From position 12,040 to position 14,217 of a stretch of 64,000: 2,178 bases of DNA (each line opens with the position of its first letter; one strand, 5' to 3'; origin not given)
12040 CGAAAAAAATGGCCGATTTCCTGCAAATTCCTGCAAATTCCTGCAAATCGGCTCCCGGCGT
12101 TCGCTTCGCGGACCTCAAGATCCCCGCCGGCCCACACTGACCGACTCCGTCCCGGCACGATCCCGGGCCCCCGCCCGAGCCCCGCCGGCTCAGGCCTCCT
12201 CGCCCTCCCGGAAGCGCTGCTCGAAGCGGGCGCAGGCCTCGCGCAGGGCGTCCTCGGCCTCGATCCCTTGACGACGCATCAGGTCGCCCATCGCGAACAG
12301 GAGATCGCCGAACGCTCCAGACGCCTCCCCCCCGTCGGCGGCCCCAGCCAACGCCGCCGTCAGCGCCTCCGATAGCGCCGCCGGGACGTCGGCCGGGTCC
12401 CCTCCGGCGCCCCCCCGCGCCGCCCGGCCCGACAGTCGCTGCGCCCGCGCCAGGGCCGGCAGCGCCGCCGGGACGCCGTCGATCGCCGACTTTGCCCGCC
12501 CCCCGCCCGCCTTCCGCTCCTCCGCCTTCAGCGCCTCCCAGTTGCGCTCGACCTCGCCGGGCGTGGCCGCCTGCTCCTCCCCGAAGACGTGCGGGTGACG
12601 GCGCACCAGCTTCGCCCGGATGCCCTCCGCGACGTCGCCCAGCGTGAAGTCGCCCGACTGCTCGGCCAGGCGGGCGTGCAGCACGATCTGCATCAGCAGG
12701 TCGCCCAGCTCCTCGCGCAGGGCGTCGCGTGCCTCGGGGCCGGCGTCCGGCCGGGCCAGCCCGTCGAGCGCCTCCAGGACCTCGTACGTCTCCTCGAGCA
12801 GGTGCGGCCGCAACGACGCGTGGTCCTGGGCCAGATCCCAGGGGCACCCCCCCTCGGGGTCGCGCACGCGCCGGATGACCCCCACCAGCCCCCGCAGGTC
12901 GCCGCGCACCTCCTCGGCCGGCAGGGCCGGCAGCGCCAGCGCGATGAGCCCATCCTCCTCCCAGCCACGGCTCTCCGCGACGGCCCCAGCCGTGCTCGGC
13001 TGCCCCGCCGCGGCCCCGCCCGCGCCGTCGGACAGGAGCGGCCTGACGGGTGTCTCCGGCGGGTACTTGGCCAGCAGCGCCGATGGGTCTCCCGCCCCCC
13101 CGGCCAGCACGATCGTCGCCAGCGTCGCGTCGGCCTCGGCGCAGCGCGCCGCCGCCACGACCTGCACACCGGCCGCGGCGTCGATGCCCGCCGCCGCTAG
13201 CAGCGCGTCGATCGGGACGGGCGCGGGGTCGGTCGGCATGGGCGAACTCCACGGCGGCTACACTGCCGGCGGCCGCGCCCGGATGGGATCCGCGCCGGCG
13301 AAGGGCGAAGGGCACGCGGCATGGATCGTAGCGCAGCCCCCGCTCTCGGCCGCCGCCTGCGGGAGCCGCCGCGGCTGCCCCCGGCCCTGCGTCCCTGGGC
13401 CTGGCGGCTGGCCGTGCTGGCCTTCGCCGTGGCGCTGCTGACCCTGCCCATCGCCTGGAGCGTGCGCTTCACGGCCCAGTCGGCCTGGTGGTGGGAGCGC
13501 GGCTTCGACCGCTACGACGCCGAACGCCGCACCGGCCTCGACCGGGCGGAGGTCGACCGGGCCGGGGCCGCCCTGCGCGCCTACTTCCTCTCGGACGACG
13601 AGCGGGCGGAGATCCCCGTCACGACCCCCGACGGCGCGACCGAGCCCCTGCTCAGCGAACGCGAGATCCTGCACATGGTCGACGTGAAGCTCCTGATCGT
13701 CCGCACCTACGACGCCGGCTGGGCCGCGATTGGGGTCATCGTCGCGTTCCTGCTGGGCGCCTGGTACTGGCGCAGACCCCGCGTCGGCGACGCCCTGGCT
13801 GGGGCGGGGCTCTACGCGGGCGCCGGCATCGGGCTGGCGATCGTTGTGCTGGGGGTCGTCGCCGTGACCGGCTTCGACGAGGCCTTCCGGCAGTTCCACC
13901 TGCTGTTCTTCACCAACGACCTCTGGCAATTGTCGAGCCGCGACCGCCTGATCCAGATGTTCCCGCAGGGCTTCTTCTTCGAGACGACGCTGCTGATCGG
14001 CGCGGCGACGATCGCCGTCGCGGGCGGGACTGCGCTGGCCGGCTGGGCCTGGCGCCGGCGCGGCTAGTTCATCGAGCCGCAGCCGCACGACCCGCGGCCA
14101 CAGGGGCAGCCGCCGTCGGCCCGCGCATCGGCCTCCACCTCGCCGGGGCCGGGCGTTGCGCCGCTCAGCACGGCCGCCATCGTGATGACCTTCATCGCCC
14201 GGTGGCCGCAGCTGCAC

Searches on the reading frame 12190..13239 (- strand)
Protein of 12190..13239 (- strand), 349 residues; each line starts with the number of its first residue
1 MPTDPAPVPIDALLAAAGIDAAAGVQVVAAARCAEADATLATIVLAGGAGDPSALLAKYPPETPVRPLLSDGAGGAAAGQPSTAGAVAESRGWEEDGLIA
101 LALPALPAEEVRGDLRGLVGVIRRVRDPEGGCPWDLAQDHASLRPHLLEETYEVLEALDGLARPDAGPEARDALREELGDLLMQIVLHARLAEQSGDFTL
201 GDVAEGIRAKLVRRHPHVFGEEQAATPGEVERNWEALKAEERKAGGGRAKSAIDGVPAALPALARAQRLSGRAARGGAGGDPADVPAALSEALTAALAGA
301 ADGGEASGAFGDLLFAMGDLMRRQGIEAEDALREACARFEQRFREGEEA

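Call 4: search_protein_families(library=pfam, proteins=[window:12190-13239:-], max_evalue=1)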
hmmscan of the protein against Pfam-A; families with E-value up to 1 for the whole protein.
window:12190-13239:- (349 aa): 1 family
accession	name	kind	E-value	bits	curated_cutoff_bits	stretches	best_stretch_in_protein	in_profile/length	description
PF03819.22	MazG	-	1.5e-26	92.9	22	1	138-219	1-74/74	MazG nucleotide pyrophosphohydrolase domain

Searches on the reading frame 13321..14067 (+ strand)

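Call 4: search_protein_families(library=pfam, proteins=[window:13321-14067:+], max_evalue=1)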
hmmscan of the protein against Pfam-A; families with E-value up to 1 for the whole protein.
window:13321-14067:+ (248 aa): 2 families
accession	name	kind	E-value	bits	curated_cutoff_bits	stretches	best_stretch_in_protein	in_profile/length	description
PF07314.17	Lit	-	1.5e-25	90.7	24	1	35-219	3-176/176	Lipoprotein intramolecular transacylase Lit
PF17703.6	C19orf84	-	0.07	13.3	40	1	45-83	112-150/200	piRNA-mediated silencing protein C19orf84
